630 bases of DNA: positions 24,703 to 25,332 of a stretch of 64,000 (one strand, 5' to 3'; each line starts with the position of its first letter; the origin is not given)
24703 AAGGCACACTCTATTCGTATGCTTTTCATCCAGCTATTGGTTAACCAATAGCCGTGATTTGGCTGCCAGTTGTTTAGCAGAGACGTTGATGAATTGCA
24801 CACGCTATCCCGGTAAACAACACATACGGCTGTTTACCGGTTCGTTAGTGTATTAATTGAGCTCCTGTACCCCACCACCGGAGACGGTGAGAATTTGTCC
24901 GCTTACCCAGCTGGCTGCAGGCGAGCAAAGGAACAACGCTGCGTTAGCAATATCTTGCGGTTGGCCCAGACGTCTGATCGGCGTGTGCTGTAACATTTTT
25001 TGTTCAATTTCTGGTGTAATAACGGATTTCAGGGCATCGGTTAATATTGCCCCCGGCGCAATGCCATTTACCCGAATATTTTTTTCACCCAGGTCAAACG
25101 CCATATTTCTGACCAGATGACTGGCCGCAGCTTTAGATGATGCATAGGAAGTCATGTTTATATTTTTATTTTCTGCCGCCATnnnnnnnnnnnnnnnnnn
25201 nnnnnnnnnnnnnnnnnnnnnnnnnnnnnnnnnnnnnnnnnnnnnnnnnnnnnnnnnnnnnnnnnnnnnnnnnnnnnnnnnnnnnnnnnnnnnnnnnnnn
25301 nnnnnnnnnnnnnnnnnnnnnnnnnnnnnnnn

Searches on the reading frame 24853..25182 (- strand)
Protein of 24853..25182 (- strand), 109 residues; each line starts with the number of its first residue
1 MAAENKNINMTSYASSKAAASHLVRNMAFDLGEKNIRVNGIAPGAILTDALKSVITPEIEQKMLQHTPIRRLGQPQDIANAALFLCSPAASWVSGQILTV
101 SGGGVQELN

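Call 4: search_protein_families(library=ncbifam, proteins=[window:24853-25182:-])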
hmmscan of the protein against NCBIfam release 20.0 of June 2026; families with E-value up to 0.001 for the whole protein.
window:24853-25182:- (109 aa): 177 families (the best 25 are shown)
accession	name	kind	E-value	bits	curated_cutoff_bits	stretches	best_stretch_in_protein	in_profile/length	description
NF004773.0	PRK06113.1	equivalog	5.2e-71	239.1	367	1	1-109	147-255/255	7-alpha-hydroxysteroid dehydrogenase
NF005559.1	PRK07231.1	subfamily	5e-32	111.4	215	1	2-104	142-247/249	glucose 1-dehydrogenase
NF005873.0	PRK07814.1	equivalog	6.7e-30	104.4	346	1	10-103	157-250/263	SDR family oxidoreductase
NF049979.1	AlphHSDSHdhA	equivalog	9.8e-28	97.3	350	1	7-103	149-245/258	7alpha-hydroxysteroid dehydrogenase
NF009468.0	PRK12826.1-4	equivalog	1.2e-26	93.9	318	1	11-105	155-248/256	SDR family oxidoreductase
NF005853.0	PRK07774.1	equivalog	2.1e-26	92.8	303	1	10-105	152-247/250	SDR family oxidoreductase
NF004198.0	PRK05653.1-3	equivalog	7.3e-26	91.1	296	1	4-103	147-245/248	3-oxoacyl-ACP reductase FabG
NF009466.0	PRK12826.1-2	subfamily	1.2e-25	90.4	222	1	7-104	148-244/248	3-oxoacyl-ACP reductase FabG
NF004778.0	PRK06124.1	equivalog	7.5e-25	87.8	303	1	11-105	158-253/256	SDR family oxidoreductase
NF006267.0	PRK08416.1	equivalog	1.2e-24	87.3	369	1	9-104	161-257/260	enoyl-ACP reductase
TIGR01830.1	3oxo_ACP_reduc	equivalog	1.3e-24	87.2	297.75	1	7-103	142-237/239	3-oxoacyl-[acyl-carrier-protein] reductase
NF004528.0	PRK05875.1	equivalog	6.3e-24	84.8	334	1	2-104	151-254/280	SDR family oxidoreductase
NF009464.0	PRK12824.1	subfamily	1.2e-23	84.1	269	1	2-103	141-241/245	3-oxoacyl-ACP reductase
NF006070.0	PRK08213.1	subfamily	1.8e-23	83.4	279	1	6-103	159-255/259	gluconate 5-dehydrogenase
NF004197.0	PRK05653.1-1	equivalog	6.1e-23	81.7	332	1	8-103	151-245/249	3-oxoacyl-ACP reductase FabG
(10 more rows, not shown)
